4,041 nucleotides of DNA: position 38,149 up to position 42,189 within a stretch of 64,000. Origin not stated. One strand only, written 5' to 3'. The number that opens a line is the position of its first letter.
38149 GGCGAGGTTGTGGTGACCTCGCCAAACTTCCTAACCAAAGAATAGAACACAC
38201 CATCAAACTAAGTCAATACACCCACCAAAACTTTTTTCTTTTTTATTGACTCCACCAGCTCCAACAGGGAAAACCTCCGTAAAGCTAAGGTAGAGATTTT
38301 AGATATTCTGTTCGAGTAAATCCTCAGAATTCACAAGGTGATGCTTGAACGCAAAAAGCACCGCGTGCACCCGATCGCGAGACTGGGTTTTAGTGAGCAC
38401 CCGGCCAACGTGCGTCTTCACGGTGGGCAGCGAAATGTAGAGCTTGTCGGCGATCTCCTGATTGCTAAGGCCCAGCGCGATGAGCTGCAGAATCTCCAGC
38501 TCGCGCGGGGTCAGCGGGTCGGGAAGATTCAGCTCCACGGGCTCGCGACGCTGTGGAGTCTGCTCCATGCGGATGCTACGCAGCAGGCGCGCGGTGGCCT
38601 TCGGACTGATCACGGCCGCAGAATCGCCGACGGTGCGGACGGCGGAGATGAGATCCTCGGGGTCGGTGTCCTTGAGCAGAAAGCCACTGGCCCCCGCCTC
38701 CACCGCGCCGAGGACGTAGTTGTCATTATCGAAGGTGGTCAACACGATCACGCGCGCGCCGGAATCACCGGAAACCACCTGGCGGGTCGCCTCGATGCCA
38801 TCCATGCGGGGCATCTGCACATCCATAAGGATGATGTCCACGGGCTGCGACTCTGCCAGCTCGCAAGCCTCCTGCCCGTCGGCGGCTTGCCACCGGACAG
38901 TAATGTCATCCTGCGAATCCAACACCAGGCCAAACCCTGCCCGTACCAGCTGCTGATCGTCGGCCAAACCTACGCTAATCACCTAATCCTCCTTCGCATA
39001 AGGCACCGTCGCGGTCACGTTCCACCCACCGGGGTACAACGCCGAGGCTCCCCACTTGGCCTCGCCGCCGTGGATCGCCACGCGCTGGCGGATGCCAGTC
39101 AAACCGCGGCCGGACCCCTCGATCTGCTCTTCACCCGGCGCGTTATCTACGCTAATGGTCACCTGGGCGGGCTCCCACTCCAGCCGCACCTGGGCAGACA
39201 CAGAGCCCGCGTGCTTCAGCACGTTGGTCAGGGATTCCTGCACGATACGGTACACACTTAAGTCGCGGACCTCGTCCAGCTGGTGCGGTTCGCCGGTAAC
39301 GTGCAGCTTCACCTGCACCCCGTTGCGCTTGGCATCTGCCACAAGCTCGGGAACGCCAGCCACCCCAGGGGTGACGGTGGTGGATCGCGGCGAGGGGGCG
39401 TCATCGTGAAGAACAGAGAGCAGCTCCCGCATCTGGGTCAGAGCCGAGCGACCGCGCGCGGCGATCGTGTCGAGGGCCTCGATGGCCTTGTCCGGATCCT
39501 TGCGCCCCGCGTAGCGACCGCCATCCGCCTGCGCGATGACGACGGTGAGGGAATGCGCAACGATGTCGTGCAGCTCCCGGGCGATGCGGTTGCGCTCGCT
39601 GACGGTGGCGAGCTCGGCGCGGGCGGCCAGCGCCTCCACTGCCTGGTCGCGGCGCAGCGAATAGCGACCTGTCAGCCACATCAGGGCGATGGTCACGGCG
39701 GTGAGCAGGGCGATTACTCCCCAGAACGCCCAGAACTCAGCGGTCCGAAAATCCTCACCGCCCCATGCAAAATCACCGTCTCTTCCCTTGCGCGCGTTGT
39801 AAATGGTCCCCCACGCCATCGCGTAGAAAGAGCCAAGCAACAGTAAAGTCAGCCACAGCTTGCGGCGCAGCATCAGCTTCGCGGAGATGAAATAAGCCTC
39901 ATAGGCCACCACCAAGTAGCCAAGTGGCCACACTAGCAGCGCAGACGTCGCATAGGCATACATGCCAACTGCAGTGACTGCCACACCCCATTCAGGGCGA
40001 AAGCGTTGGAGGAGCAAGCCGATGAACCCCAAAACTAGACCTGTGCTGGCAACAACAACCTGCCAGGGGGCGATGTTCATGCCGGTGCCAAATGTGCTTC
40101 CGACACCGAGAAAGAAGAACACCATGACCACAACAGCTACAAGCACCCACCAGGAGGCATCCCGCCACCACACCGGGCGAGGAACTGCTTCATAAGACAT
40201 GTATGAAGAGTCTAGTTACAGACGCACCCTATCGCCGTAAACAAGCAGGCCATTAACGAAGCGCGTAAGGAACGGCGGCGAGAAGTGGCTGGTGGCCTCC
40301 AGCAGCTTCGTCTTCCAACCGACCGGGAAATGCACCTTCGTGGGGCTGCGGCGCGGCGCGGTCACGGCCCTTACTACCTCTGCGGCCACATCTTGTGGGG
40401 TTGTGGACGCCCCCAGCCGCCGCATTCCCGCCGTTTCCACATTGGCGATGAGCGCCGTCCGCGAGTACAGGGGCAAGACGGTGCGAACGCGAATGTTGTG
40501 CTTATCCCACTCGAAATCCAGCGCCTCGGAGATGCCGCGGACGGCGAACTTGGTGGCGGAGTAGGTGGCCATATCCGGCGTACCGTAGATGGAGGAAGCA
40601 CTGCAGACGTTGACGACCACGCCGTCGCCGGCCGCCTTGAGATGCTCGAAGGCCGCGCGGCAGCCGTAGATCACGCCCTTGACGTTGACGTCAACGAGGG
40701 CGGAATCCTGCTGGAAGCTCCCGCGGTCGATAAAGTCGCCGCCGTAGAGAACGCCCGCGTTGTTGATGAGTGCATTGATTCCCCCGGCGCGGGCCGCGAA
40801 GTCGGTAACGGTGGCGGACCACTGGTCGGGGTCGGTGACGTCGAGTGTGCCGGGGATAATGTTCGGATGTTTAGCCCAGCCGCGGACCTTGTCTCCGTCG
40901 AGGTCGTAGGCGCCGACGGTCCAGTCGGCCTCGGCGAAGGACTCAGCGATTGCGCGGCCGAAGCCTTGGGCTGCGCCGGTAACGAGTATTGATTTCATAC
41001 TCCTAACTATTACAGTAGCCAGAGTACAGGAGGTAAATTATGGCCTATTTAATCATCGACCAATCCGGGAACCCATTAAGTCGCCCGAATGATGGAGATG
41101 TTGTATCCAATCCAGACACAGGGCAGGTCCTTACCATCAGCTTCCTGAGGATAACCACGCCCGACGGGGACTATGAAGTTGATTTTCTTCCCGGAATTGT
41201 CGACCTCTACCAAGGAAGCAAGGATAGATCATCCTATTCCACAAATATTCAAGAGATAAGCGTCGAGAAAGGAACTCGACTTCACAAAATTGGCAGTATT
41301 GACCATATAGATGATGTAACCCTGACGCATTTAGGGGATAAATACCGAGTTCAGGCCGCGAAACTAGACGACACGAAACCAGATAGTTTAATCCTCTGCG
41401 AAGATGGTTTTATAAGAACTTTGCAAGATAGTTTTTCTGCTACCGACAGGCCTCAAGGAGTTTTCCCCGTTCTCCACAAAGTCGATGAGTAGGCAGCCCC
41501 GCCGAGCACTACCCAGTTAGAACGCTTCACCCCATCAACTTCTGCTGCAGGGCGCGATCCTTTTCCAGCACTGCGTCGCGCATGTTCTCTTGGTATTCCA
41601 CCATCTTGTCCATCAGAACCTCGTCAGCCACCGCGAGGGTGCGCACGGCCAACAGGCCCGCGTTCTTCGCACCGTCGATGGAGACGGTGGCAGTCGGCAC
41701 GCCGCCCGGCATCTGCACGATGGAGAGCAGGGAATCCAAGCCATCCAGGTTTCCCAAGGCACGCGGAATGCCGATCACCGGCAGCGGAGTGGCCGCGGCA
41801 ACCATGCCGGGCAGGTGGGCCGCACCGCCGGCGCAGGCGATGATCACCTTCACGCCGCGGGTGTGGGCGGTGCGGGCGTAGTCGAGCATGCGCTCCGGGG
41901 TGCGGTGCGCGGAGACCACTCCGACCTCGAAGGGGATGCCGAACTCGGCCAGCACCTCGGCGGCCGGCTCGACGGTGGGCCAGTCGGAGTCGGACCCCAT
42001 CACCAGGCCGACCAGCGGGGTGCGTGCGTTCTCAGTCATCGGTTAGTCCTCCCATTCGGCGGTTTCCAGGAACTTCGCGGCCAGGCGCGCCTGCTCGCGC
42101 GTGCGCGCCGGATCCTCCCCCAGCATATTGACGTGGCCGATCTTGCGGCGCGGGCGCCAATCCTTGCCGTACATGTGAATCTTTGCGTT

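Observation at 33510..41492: Accessory block inserted into conserved synteny: TCS + selfish HNH + duplicated ABC-2 exporter pairs + SDR + low-GC orphan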

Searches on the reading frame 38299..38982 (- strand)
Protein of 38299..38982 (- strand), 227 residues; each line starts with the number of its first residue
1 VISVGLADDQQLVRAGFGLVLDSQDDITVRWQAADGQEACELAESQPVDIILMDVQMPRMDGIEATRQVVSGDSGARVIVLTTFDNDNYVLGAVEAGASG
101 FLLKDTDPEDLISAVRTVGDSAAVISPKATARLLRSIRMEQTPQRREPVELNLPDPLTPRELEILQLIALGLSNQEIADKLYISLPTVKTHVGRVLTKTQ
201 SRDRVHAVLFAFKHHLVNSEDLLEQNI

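Call 3: search_protein_families(library=pfam, proteins=[window:38299-38982:-])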
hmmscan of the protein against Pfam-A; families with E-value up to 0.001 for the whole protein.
window:38299-38982:- (227 aa): 4 families
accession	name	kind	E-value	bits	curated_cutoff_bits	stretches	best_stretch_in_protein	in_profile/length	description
PF00072.30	Response_reg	-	1.2e-26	93.5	30.2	1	6-116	3-111/111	Response regulator receiver domain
PF00196.25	GerE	-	4.4e-17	61.9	23.5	1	155-211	1-57/57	Bacterial regulatory proteins, luxR family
PF08281.18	Sigma70_r4_2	-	4.2e-06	26.7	25.7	1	157-197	11-52/54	Sigma-70, region 4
PF13412.12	HTH_24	-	3.9e-05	23.6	21.9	1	160-194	4-40/48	Winged helix-turn-helix DNA-binding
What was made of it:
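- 38299..38982 (-): NarL/LuxR-family response regulator (227 aa). Pfam Response_reg and GerE (call 3).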

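Call 8: search_protein_families(library=ncbifam, proteins=[window:38299-38982:-], max_evalue=0.01)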
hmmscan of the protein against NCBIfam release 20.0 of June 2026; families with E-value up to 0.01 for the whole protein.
window:38299-38982:- (227 aa): 110 families (the best 25 are shown)
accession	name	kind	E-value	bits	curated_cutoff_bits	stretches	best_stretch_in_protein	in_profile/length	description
NF007935.0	PRK10651.1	equivalog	9.9e-45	152.4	250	1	4-214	9-213/216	two-component system response regulator NarL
NF047785.1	respo_reg_MadR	equivalog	3.8e-40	137.5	300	1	4-216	3-208/209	MadR family response regulator transcription factor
NF007708.0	PRK10403.1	equivalog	1.3e-36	126.1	343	1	6-210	11-207/215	nitrate/nitrite response regulator protein NarP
NF007018.1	PRK09483.1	equivalog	1.5e-36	126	280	1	1-223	1-215/217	UvrY/SirA/GacA family response regulator transcription factor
NF052445.1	RespRegMctR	equivalog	2.1e-35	122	300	1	2-200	2-188/205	two-component system response regulator MctR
NF011896.0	PRK15369.1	equivalog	1.7e-26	93.2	242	1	4-202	6-195/211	two component system response regulator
NF007685.0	PRK10360.1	equivalog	3.4e-25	89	258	1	1-203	1-184/196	response regulator transcription factor UhpA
NF007403.0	PRK09935.1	equivalog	1e-24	87.3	271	1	3-216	5-209/210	fimbria biosynthesis transcriptional regulator FimZ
NF009206.0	PRK12555.1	subfamily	3.8e-19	68.8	342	1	2-103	1-103/340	chemotaxis-specific protein-glutamate methyltransferase CheB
NF001965.0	PRK00742.1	subfamily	4.7e-19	68.8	293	1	3-113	5-114/357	chemotaxis-specific protein-glutamate methyltransferase CheB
NF041367.1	CheY_Halo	equivalog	3.2e-18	66.2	200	1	6-117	3-112/114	chemotaxis protein CheY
NF040749.1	tetrathio_RR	equivalog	5.7e-18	65.3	290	1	6-203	4-180/191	tetrathionate respiration response regulator TtrR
NF007419.0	PRK09958.1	equivalog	2.6e-17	63.1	251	1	7-213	6-200/204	acid-sensing system DNA-binding response regulator EvgA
NF006900.1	PRK09390.1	equivalog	1.3e-16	60.7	255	1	4-210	7-196/203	response regulator FixJ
NF052366.1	photon_PedR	equivalog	8.9e-16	57.8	120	1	157-218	3-64/74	photosynthetic electron transport-dependent transcriptional regulator PedR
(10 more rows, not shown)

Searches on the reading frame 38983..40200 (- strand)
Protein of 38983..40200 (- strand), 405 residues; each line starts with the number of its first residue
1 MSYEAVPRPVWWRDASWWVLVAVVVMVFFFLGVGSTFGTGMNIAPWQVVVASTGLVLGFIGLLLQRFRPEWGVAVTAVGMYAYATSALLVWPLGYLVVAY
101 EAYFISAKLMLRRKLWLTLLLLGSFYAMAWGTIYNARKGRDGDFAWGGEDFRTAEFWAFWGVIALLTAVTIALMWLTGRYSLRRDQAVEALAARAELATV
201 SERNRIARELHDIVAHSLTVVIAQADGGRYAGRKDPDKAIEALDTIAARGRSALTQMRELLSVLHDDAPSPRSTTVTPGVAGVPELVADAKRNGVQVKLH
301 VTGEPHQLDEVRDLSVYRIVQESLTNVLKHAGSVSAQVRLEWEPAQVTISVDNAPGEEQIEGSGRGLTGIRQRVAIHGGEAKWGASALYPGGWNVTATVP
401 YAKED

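Call 3: search_protein_families(library=pfam, proteins=[window:38983-40200:-])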
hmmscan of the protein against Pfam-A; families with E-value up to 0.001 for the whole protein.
window:38983-40200:- (405 aa): 2 families
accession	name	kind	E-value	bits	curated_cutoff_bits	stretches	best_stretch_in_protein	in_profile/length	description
PF07730.19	HisKA_3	-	8.4e-20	71.5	24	1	202-267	1-66/68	Histidine kinase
PF02518.31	HATPase_c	-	7.1e-06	26.9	26.4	1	315-401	5-109/111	Histidine kinase-, DNA gyrase B-, and HSP90-like ATPase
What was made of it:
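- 38983..40200 (-): HisKA_3 histidine kinase (405 aa). The N-terminal sensor has about 6 transmembrane segments and only short loops. Pfam (call 3).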

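Call 8: search_protein_families(library=ncbifam, proteins=[window:38983-40200:-], max_evalue=0.01)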
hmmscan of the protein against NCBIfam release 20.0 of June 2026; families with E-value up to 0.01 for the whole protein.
window:38983-40200:- (405 aa): 7 families
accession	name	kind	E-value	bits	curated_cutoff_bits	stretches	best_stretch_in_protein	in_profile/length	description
NF047786.1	his_kin_MadS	equivalog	3.9e-19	69.1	500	1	193-400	221-434/434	MadS family sensor histidine kinase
NF052443.1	SensHisKinMctS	equivalog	5.1e-18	64.6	700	1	168-382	216-432/457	two-component system sensor histidine kinase MctS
NF008649.0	PRK11644.1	equivalog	2.4e-16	59.6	408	1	197-382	298-481/499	signal transduction histidine-protein kinase/phosphatase UhpB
NF007896.0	PRK10600.1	equivalog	4.1e-13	48.9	578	1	195-356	383-540/598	nitrate/nitrite two-component system sensor histidine kinase NarX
NF008184.0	PRK10935.1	equivalog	3.9e-09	35.7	553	1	193-351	354-508/565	nitrate/nitrite two-component system sensor histidine kinase NarQ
NF052531.1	Strep_LiaS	equivalog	5e-08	32.6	450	1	199-380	129-308/328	envelope stress sensor histidine kinase LiaS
NF047322.1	HK_morpho_MacS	equivalog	2.7e-05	23.5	300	1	183-356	162-318/367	MacS family sensor histidine kinase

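Call 12: find_homologous_proteins(query=window:38983-40200:-, max_evalue=1e-20)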
Query window:38983-40200:- (405 aa): 4921 proteins with E <= 1e-20 among 8000 candidates; the best 120 are listed.
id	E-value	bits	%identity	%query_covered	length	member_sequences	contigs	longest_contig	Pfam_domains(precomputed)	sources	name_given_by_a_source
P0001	2.1e-258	875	97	100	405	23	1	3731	PF07730.20,PF02518.32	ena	-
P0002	1.5e-254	862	95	100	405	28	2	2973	PF07730.20,PF02518.32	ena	-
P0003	4.5e-237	805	88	100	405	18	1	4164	PF07730.20,PF02518.32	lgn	-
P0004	1.9e-229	780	87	100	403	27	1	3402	PF07730.20,PF02518.32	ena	-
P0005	2.4e-229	779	87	100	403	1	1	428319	PF07730.20,PF02518.32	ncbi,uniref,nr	ncbi:sensor histidine kinase [Corynebacterium evansiae]|uniref:histidine kinase n=1 Tax=Corynebacter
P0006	2.7e-229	779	87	100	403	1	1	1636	PF07730.20,PF02518.32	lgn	-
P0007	4.0e-229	779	87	100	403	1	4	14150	PF07730.20,PF02518.32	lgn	-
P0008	4.3e-229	779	87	100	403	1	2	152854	PF07730.20,PF02518.32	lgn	-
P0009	4.3e-229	779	87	100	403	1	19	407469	PF07730.20,PF02518.32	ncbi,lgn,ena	ncbi:sensor histidine kinase [Corynebacterium evansiae]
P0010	5.2e-229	778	87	100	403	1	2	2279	PF07730.20,PF02518.32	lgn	-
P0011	1.3e-228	777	87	100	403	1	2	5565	PF07730.20,PF02518.32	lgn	-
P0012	1.3e-228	777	87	100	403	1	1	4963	PF07730.20,PF02518.32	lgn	-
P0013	1.5e-228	777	87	100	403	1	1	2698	PF07730.20,PF02518.32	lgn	-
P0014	2.1e-228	776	87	100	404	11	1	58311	PF07730.20,PF02518.32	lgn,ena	-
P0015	2.3e-228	776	86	100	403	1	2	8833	PF07730.20,PF02518.32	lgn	-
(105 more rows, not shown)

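Call 63: search_protein_families(library=padloc, proteins=[window:38983-40200:-], max_evalue=0.001)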
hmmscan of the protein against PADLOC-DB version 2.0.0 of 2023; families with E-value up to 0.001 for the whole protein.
window:38983-40200:- (405 aa): 0 families

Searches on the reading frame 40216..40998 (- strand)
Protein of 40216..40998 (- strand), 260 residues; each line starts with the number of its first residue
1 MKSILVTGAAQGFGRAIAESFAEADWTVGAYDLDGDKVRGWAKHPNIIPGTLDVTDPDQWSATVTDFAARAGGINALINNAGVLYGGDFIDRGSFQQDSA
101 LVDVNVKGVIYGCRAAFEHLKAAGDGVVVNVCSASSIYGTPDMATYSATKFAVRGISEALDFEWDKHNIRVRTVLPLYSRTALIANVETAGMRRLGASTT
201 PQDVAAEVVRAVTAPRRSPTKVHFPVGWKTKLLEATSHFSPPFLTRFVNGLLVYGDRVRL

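Call 3: search_protein_families(library=pfam, proteins=[window:40216-40998:-])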
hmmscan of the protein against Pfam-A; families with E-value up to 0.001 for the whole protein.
window:40216-40998:- (260 aa): 4 families
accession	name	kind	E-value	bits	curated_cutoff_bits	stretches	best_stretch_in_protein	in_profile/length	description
PF00106.31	adh_short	-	4e-42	144.4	26.6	1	2-187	1-190/195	short chain dehydrogenase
PF13561.12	adh_short_C2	-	7.2e-29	101.5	27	1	8-190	1-195/236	Enoyl-(Acyl carrier protein) reductase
PF08659.16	KR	-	7.7e-06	26.4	22.6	1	51-150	59-153/180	KR domain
PF01370.27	Epimerase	-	0.00027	20.9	20.9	1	4-142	1-123/240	NAD dependent epimerase/dehydratase family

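Call 8: search_protein_families(library=ncbifam, proteins=[window:40216-40998:-], max_evalue=0.01)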
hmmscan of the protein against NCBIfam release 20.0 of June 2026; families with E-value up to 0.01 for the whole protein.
window:40216-40998:- (260 aa): 207 families (the best 25 are shown)
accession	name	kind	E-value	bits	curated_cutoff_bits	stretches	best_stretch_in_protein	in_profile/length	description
NF006123.0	PRK08267.1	equivalog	2.5e-82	276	261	1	1-250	2-254/261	SDR family oxidoreductase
NF005878.0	PRK07825.1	subfamily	2.7e-49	168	287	1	2-227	10-231/278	short chain dehydrogenase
NF004823.0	PRK06179.1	subfamily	2.2e-35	122.4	310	1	3-220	7-219/271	oxidoreductase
NF005559.1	PRK07231.1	subfamily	1.2e-31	110.2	215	1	2-189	5-196/249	glucose 1-dehydrogenase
NF004196.0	PRK05650.1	equivalog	3.6e-31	108.2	297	1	2-188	3-193/272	SDR family oxidoreductase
NF004514.1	PRK05855.1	equivalog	4.3e-31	108.1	455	1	4-198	316-515/578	SDR family oxidoreductase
NF004824.0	PRK06180.1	subfamily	7.1e-31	107.4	298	1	2-182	5-186/279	oxidoreductase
NF047923.1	pyridox_DH_SDR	equivalog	1.8e-30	106.2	325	1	3-177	5-180/243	pyridoxal 4-dehydrogenase, SDR-type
NF005806.0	PRK07666.1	equivalog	1.9e-30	105.9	286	1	2-215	8-224/239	3-ketoacyl-ACP reductase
NF052558.1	MBtsdlDhBudC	equivalog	2.2e-30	106.1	270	1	2-188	4-191/250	meso-2,3-butanediol dehydrogenase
NF005881.0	PRK07832.1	equivalog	2.3e-30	105.8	296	1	2-195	10-209/287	SDR family oxidoreductase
NF005495.0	PRK07109.1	subfamily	5.8e-30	104.7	264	1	2-250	9-261/334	SDR family oxidoreductase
NF004825.0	PRK06181.1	equivalog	7.6e-30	104.1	215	1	2-233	7-247/268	SDR family oxidoreductase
TIGR01963.1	PHB_DH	subfamily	2.8e-29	102.2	307.05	1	2-198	2-202/255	3-hydroxybutyrate dehydrogenase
NF005067.0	PRK06484.1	equivalog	2.9e-29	102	713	1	2-192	10-204/524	short chain dehydrogenase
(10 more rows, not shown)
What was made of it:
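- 40216..40998 (-): SDR oxidoreductase, 15 nt upstream of the kinase gene and probably co-transcribed with it. NCBIfam PRK08267 at 276 bits against a 261 cut-off (call 8).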

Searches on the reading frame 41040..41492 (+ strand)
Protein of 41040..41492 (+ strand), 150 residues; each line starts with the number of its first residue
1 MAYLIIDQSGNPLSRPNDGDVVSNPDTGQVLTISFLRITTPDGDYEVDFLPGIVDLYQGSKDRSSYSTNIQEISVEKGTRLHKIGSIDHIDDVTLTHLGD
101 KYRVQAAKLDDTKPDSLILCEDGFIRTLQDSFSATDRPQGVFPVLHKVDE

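Call 3: search_protein_families(library=pfam, proteins=[window:41040-41492:+])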
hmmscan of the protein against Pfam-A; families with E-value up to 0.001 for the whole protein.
window:41040-41492:+ (150 aa): 0 families

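Call 8: search_protein_families(library=ncbifam, proteins=[window:41040-41492:+], max_evalue=0.01)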
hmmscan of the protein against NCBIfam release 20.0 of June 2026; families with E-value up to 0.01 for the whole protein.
window:41040-41492:+ (150 aa): 0 families

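Call 43: search_protein_representatives(protein=window:41040-41492:+)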
Query: 150 residues. Proteins with E-value up to 0.001 (for the whole library): 7; up to 1e-10: 4; up to 1e-30: 1. The best 7 are listed.
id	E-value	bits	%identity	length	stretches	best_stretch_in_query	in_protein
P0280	3.8e-34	134.0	49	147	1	1-129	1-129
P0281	2.0e-24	102.5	38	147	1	1-131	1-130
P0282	4.8e-23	98.0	56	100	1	1-86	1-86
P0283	9.8e-11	58.0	25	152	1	2-129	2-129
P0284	1.3e-10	57.6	34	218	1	16-126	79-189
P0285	1.3e-08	51.2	32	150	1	5-127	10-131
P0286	5.1e-05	39.5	35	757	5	22-74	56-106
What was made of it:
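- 41040..41492 (+): Low-GC orphan (150 aa, predicted all-beta), the only compositionally foreign gene. Only 7 relatives among 1.84 billion representatives (call 43).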

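Call 62: search_protein_families(library=phrogs, proteins=[window:41040-41492:+, P0280, P0284], max_evalue=0.01)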
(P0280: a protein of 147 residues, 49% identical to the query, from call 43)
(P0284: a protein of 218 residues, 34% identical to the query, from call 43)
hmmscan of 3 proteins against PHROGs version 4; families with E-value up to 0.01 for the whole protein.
window:41040-41492:+ (150 aa): 0 families

P0280 (147 aa): 0 families

P0284 (218 aa): 1 family
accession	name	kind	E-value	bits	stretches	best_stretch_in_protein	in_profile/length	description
phrog_10316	-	tail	0.00036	19.1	1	73-198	934-1049/1471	tail fiber protein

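Call 63: search_protein_families(library=padloc, proteins=[window:41040-41492:+], max_evalue=0.001)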
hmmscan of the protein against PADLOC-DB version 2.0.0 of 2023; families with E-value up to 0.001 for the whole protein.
window:41040-41492:+ (150 aa): 0 families

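Call 67: predict_structure(alignment_id=A2)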
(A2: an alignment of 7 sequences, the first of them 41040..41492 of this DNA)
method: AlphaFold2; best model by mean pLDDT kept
length: 150 residues; sequences in the alignment: 7
mean_pLDDT: 62.7   pTM: 0.43
mean pLDDT of the five models: 62.7, 61.3, 59.8, 55.0, 54.5
residues with pLDDT >= 90: 0; 70-90: 50; 50-70: 75; < 50: 25
segments of 3 or more residues with pLDDT < 50: 37-52, 62-66
pLDDT, mean of each block of 10 residues (from residue 1): 68 73 72 56 37 53 51 60 69 63 68 74 69 58 69
secondary structure, 60 per line:
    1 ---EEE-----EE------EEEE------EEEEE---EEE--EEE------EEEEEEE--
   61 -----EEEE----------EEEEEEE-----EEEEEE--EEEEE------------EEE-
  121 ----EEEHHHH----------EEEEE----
elements in order: E4-6 E20-23 E30-34 E38-40 E43-45 E52-58 E66-69 E80-86 E92-97 E100-104 E117-119 E125-127 H128-131 E142-146
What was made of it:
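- Tried and rejected: The AlphaFold model had pLDDT 62.7 (call 67), too poor for a fold search, so none was run.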

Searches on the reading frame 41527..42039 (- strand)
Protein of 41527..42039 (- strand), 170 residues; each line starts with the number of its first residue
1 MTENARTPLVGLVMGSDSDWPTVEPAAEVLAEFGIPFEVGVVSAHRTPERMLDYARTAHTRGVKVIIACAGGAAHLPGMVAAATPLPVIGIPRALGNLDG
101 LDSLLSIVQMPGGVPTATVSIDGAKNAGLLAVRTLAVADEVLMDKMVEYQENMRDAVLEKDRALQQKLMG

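Call 3: search_protein_families(library=pfam, proteins=[window:41527-42039:-])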
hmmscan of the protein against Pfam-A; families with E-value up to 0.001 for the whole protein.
window:41527-42039:- (170 aa): 1 family
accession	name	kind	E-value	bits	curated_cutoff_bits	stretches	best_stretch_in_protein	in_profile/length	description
PF00731.26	AIRC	-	8.3e-64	214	30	1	10-155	2-147/148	AIR carboxylase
